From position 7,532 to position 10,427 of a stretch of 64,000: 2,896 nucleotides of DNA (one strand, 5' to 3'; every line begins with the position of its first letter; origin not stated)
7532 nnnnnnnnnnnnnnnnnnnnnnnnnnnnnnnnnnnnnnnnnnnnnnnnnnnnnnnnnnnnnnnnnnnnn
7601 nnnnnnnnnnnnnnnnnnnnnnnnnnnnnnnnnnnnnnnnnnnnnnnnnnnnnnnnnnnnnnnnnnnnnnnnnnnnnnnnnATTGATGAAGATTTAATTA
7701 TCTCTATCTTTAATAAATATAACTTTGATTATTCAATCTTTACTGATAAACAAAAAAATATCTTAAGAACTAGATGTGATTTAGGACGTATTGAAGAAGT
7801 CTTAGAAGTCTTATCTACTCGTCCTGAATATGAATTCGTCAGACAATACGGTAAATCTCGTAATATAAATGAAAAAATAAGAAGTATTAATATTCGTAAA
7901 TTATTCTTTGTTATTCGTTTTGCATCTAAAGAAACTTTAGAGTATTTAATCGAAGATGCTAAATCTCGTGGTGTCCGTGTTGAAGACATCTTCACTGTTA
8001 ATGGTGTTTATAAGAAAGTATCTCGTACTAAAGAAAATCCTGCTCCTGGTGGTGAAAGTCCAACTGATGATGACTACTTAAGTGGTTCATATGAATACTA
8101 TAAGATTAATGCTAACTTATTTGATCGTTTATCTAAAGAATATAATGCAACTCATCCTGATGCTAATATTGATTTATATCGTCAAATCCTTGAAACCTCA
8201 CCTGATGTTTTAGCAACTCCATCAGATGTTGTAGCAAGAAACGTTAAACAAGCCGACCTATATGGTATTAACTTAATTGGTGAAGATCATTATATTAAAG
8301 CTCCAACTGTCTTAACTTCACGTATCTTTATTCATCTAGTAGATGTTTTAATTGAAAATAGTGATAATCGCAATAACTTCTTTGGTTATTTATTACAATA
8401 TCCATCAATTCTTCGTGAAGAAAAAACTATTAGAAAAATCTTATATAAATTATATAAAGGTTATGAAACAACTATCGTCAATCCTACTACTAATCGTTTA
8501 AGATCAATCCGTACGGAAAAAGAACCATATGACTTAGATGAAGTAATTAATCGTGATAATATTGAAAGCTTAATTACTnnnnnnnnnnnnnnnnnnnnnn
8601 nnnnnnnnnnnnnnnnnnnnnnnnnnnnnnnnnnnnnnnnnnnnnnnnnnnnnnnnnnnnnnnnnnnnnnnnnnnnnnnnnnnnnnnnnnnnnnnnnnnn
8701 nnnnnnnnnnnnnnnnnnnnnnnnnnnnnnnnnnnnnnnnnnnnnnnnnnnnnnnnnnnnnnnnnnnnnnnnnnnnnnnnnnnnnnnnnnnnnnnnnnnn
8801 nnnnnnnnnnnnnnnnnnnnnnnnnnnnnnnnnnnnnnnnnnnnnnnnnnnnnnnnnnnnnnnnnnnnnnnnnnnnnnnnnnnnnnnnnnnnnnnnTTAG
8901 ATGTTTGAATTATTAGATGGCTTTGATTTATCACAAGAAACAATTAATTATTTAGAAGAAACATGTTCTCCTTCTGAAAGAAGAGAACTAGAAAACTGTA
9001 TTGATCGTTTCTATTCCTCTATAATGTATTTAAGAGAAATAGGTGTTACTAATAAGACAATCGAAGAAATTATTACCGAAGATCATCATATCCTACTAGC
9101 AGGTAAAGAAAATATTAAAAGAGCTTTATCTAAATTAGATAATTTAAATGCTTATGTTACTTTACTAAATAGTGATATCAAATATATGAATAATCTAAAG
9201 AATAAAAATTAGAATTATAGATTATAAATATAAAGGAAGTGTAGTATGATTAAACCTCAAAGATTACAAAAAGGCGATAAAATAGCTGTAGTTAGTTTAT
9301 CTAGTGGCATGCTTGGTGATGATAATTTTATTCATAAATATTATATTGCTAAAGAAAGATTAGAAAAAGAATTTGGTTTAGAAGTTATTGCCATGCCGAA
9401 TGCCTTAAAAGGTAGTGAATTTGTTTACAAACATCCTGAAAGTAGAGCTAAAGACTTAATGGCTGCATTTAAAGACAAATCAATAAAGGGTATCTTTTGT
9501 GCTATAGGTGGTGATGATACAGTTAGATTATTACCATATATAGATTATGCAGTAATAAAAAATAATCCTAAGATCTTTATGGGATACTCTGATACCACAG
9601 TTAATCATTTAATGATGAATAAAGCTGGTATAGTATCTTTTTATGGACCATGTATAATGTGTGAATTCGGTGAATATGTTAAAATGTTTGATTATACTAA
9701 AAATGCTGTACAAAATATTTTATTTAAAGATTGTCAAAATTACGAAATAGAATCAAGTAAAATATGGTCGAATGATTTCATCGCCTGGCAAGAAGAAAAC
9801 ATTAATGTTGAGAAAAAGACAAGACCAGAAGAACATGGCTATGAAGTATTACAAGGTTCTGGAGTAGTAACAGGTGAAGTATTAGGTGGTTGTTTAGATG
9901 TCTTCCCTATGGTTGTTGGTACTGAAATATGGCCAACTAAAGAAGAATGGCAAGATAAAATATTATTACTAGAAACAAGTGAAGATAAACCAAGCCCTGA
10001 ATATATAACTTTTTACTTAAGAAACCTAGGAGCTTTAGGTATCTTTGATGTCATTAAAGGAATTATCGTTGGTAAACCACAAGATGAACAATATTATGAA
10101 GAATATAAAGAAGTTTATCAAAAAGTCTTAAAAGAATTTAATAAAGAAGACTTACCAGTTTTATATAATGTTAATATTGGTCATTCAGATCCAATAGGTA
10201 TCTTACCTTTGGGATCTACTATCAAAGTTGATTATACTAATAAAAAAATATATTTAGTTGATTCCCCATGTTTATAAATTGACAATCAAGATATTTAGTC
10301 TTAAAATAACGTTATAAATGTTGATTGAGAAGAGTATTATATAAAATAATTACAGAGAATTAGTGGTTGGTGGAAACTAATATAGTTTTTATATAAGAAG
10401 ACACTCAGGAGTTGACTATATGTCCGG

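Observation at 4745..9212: Five-gene translationally coupled operon of proteins with no recognisable family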

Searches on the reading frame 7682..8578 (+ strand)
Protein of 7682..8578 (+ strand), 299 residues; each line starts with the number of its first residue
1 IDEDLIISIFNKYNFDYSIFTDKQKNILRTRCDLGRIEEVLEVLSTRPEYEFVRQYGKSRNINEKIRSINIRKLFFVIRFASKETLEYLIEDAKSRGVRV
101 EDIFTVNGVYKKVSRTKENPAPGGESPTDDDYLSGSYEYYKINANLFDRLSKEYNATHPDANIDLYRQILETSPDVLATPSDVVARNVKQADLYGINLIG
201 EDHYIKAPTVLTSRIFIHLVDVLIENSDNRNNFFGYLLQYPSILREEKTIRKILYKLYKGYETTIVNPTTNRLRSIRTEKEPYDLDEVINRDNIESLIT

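Call 107: search_solved_structures(query=A11, max_evalue=10, show_alignments=3)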
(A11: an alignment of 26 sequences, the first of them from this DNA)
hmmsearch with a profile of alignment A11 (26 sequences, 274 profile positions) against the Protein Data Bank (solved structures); distinct sequences matched with E-value up to 10: 1.
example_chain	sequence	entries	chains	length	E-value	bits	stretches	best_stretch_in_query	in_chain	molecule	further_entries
8a22_Yk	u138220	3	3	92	1.5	11.3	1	4-31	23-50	mS116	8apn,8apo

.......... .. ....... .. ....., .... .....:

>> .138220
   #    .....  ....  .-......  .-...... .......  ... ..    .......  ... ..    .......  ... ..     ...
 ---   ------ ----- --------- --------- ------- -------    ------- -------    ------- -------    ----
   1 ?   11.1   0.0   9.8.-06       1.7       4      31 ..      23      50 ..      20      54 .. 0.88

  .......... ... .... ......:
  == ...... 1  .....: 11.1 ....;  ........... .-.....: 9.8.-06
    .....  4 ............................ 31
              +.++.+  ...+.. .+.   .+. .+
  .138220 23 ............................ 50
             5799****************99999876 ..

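Call 108: search_protein_families(library=pfam, alignment_id=A11, max_evalue=1)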
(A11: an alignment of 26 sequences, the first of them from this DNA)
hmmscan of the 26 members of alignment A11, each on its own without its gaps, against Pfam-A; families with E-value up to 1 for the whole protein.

A. member 1, seq(299 aa): 1 family
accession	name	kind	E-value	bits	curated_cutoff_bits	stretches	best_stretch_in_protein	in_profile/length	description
PF21219.3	USH1C_N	-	0.046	14.2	27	1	213-244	4-35/74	Harmonin, N-terminal domain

B. families by the number of members that match (of 26 scanned): 26 families (the first 25 are shown)
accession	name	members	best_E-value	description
PF02536.19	mTERF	3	0.00085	mTERF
PF08494.16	DEAD_assoc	2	0.14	DEAD/H associated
PF00637.26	Clathrin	1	0.00022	Region in Clathrin and VPS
PF22385.1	Cas9_C_2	1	0.0028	CRISPR-associated endonuclease Cas9, C-terminal domain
PF12916.12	DUF3834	1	0.0066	Protein of unknown function (DUF3834)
PF11335.13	DUF3137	1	0.01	Protein of unknown function (DUF3137)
PF05732.17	RepL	1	0.017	Firmicute plasmid replication protein (RepL)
PF05152.18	DUF705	1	0.019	Protein of unknown function (DUF705)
PF00620.32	RhoGAP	1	0.036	RhoGAP domain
PF14943.11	MRP-S26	1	0.043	Mitochondrial ribosome subunit S26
PF16180.10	RelB_leu_zip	1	0.043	RelB leucine zipper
PF21219.3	USH1C_N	1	0.046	Harmonin, N-terminal domain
PF11277.13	Med24_N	1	0.048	Mediator complex subunit 24 N-terminal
PF19127.6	Choline_bind_3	1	0.065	Choline-binding repeat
PF03177.20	Nucleoporin_C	1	0.067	Non-repetitive/WGA-negative nucleoporin C-terminal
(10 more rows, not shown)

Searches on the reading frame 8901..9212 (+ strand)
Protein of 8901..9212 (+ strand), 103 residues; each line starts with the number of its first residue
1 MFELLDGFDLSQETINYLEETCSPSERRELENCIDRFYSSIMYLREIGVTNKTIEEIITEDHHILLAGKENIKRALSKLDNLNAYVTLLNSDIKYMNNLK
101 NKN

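Call 3: search_protein_families(library=pfam, proteins=[window:8901-9212:+], max_evalue=1)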
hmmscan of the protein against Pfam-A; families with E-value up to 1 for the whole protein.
window:8901-9212:+ (103 aa): 4 families
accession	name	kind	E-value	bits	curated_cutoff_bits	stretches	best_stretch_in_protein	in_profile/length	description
PF02536.19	mTERF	-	0.018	14.4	23.1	1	14-75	85-144/314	mTERF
PF14425.11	Imm3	-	0.021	15.3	25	1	12-98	14-99/119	Immunity protein Imm3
PF10372.14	CdaS_N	-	0.084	13.4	27.2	1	43-85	17-59/69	Diadenylate cyclase CdaS, N-terminal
PF18122.6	APC1_C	-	0.13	12.7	22.9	1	3-43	1-41/164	Anaphase-promoting complex sub unit 1 C-terminal domain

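Call 4: search_protein_families(library=padloc, proteins=[window:8901-9212:+], max_evalue=1)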
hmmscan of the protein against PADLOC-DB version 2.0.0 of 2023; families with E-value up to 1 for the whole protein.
window:8901-9212:+ (103 aa): 0 families

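Call 5: search_protein_families(library=ncbifam, proteins=[window:8901-9212:+], max_evalue=1)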
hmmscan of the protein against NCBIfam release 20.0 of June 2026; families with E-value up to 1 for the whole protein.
window:8901-9212:+ (103 aa): 1 family
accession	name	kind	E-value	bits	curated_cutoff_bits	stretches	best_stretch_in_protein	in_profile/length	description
TIGR01817.1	nifA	equivalog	0.05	12.4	528.85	1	9-39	396-424/534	nif-specific transcriptional activator NifA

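Call 6: search_protein_families(library=phrogs, proteins=[window:8901-9212:+], max_evalue=1)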
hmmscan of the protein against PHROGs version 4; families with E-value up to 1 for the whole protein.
window:8901-9212:+ (103 aa): 3 families
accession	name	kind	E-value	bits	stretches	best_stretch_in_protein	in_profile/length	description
phrog_17501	-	unknown function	0.041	15.4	1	47-96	23-71/107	-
phrog_32857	-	unknown function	0.051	14.4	1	51-90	28-67/161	-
phrog_11596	-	unknown function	0.23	12.2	1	37-78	47-88/187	-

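Call 34: search_solved_structures(query=A5, max_evalue=10, show_alignments=2)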
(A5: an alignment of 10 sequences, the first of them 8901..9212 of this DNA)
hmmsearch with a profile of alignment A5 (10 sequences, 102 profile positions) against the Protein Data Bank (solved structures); distinct sequences matched with E-value up to 10: 10.
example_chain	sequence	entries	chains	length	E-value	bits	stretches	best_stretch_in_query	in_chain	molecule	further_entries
26rv_A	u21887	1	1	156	0.038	17.3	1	17-87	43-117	Bacterioferritin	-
3m66_A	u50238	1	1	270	0.14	15.5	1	36-79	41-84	mTERF domain-containing protein 1, mitochondrial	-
8w8z_A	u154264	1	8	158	0.47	13.8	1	17-86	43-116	Bacterioferritin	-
4cvt_A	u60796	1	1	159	0.57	13.5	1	21-86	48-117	BACTERIOFERRITIN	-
3ghq_A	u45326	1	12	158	0.61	13.4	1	16-86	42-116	Bacterioferritin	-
4xku_A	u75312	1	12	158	0.65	13.3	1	17-86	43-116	Bacterioferritin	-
1bcf_A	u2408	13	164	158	0.68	13.3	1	17-86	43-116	BACTERIOFERRITIN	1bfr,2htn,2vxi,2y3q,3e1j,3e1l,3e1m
4xkt_A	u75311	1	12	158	0.72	13.2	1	17-86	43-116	Bacterioferritin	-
3e2c_A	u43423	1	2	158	0.72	13.2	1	17-86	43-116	Bacterioferritin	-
4uuy_A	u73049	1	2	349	0.73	13.2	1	21-80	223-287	VACUOLAR MEMBRANE PROTEIN PEP3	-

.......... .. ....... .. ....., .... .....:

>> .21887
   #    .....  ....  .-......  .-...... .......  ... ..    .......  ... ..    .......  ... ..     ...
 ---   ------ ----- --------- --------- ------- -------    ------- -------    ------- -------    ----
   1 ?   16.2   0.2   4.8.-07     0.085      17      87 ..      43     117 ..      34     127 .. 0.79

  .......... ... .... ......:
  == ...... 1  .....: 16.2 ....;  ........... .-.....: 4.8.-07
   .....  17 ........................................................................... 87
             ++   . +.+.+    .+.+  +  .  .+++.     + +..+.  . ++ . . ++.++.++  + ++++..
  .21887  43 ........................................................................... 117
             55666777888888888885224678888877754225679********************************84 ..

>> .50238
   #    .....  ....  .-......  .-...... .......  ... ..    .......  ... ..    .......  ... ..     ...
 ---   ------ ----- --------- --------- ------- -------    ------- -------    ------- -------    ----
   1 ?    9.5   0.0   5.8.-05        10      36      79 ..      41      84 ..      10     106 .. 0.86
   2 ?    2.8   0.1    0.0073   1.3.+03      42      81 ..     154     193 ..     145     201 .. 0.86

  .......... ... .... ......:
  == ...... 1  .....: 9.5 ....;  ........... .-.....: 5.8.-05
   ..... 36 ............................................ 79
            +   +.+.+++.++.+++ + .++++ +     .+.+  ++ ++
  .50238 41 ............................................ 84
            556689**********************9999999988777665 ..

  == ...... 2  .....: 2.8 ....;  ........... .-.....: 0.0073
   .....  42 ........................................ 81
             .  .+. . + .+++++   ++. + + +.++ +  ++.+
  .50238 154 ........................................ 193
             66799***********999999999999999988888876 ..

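Call 77: search_protein_families(library=pfam, alignment_id=A5, max_evalue=1)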
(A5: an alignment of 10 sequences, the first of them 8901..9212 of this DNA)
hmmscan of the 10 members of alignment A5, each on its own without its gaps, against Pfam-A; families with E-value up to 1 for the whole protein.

A. member 1, window:8901-9212:+ (103 aa): 4 families
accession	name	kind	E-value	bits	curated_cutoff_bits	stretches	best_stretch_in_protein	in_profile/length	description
PF02536.19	mTERF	-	0.018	14.4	23.1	1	14-75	85-144/314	mTERF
PF14425.11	Imm3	-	0.021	15.3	25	1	12-98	14-99/119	Immunity protein Imm3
PF10372.14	CdaS_N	-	0.084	13.4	27.2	1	43-85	17-59/69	Diadenylate cyclase CdaS, N-terminal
PF18122.6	APC1_C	-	0.13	12.7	22.9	1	3-43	1-41/164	Anaphase-promoting complex sub unit 1 C-terminal domain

B. families by the number of members that match (of 10 scanned): 9 families
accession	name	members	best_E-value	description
PF02536.19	mTERF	3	0.018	mTERF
PF09644.15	Mg296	1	0.0094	Mg296 protein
PF08861.15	DUF1828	1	0.014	Domain of unknown function DUF1828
PF14425.11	Imm3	1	0.021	Immunity protein Imm3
PF10372.14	CdaS_N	1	0.084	Diadenylate cyclase CdaS, N-terminal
PF05184.20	SapB_1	1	0.086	Saposin-like type B, region 1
PF13720.11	Acetyltransf_11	1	0.093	Udp N-acetylglucosamine O-acyltransferase; Domain 2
PF24758.1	LRR_At5g56370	1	0.1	FBD-associated F-box protein At5g56370, LRR repeats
PF18122.6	APC1_C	1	0.13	Anaphase-promoting complex sub unit 1 C-terminal domain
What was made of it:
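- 8901..9212 (+): gp5, 103 aa core small subunit with an mTERF-like motif (residues about 33-78). Pfam mTERF is sub-threshold in 3 of 10 orthologues (call 77).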

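Call 86: search_solved_structures(query=A9, max_evalue=10, show_alignments=3)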
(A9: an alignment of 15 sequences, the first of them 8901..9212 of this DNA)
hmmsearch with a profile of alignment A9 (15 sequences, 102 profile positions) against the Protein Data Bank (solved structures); distinct sequences matched with E-value up to 10: 34.
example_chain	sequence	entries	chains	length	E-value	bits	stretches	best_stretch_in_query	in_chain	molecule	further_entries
3m66_A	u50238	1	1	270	0.001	22.4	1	33-78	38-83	mTERF domain-containing protein 1, mitochondrial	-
9s4q_Kl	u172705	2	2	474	0.23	14.9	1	53-99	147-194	Outer kinetochore KNL1 complex subunit SPC105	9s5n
7c50_A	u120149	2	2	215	0.4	14.2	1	13-54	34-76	SIMPL domain-containing protein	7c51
3inp_A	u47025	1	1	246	0.41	14.1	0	51-92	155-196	D-ribulose-phosphate 3-epimerase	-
6egc_A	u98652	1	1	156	0.47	13.9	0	57-99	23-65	SC_2L4HC2_23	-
26rv_A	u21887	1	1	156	0.49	13.9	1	43-86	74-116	Bacterioferritin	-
4a64_A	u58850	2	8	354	0.53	13.8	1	2-71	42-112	CULLIN-4B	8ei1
6qz9_A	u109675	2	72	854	0.64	13.5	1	11-67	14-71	Pre-neck appendage protein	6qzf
6z1p_BY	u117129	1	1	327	0.72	13.3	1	42-82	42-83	mS93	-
7tdr_A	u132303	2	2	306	0.74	13.3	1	3-30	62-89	34k2 salivary protein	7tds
7rro_C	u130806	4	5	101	0.75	13.3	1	49-93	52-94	Uncharacterized protein C1orf189 homolog | Cilia- and flagella-associated protein 141 | CFAP141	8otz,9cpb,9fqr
2v1y_B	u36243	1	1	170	1.3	12.5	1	7-40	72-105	PHOSPHATIDYLINOSITOL 3-KINASE REGULATORY SUBUNIT ALPHA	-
5dxh_B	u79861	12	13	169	1.4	12.4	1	7-40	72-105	Phosphatidylinositol 3-kinase regulatory subunit alpha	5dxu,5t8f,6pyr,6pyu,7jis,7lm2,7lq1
6g6w_B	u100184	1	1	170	1.5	12.3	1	7-40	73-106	Phosphatidylinositol 3-kinase regulatory subunit alpha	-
5ubt_B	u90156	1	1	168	1.5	12.3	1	7-40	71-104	Phosphatidylinositol 3-kinase regulatory subunit alpha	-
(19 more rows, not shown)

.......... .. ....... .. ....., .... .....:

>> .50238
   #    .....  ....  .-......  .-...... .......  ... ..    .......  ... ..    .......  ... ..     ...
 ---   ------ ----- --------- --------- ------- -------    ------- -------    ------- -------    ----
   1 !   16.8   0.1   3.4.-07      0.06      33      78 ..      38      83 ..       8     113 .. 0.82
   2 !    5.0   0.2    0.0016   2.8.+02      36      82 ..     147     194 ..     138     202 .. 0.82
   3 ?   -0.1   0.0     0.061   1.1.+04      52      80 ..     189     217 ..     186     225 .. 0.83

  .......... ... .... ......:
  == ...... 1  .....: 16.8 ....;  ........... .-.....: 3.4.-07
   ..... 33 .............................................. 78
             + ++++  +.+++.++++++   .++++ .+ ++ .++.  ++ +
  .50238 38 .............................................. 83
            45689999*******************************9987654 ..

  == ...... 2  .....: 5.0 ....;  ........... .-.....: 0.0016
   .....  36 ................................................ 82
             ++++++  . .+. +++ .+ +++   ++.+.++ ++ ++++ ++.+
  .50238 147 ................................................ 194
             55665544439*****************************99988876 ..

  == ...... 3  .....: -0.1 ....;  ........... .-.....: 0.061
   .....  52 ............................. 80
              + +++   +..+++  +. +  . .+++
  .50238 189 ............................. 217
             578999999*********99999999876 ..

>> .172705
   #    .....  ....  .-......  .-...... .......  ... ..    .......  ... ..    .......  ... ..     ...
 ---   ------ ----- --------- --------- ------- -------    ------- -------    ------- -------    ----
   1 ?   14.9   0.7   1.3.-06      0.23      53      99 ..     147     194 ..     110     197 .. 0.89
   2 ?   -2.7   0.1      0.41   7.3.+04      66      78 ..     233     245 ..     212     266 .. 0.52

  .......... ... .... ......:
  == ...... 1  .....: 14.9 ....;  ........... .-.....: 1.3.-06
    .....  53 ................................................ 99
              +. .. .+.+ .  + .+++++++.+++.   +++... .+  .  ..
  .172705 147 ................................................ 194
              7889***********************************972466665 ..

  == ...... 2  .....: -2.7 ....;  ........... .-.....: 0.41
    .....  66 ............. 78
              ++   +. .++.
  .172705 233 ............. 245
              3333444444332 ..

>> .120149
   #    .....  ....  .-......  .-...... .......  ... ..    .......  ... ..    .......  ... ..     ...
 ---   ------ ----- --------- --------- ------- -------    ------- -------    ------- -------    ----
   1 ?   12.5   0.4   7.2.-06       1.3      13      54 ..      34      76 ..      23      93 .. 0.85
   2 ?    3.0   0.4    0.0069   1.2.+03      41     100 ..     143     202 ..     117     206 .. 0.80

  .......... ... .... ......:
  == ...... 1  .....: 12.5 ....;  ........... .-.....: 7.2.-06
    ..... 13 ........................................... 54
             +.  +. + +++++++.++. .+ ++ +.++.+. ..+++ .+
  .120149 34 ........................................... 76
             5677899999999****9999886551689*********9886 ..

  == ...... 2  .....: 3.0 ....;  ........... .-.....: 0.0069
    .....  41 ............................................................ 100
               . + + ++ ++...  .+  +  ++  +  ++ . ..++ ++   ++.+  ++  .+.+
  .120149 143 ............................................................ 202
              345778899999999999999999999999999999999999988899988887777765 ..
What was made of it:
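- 8901..9212 (+): Broad profile against PDB: MTERF3 (3m66) is the top hit at E = 0.001, with the next hit at 0.23 (call 86).
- On mTERF (PF02536) / pTERF: The PDB profile search puts MTERF3 at E = 0.001, which is borderline (call 86).
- Closest known: mTERF-family helical-repeat proteins. Same: The central segment of gp5 (about residues 33-78) aligns to an mTERF motif of MTERF3 and is the top PDB hit for the broad gp5 profile (E 0.001, call 86).
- mTERF-like signal seen independently in gp5 (calls 3, 34, 77, 86) and in central gp4 (call 108).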

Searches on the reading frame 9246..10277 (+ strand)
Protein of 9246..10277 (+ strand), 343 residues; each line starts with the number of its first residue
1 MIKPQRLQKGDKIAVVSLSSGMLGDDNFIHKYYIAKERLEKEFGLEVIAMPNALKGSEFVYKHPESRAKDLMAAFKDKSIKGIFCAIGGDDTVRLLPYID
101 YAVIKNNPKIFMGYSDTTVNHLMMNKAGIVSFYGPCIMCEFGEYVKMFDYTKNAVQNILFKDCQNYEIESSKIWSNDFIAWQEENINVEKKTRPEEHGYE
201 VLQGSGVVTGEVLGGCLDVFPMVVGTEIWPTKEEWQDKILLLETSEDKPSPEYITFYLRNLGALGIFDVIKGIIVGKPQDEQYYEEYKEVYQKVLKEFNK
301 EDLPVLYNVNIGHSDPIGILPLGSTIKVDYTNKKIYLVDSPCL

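Call 40: search_protein_families(library=pfam, proteins=[window:9246-10277:+], max_evalue=0.001)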
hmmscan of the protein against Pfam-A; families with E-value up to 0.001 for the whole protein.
window:9246-10277:+ (343 aa): 2 families
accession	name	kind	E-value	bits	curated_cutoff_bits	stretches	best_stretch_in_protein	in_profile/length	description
PF02016.21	Peptidase_S66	-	4.9e-34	117.5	25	1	13-134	1-121/121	LD-carboxypeptidase N-terminal domain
PF17676.7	Peptidase_S66C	-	5.9e-28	98.3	23.7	1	209-328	1-120/120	LD-carboxypeptidase C-terminal domain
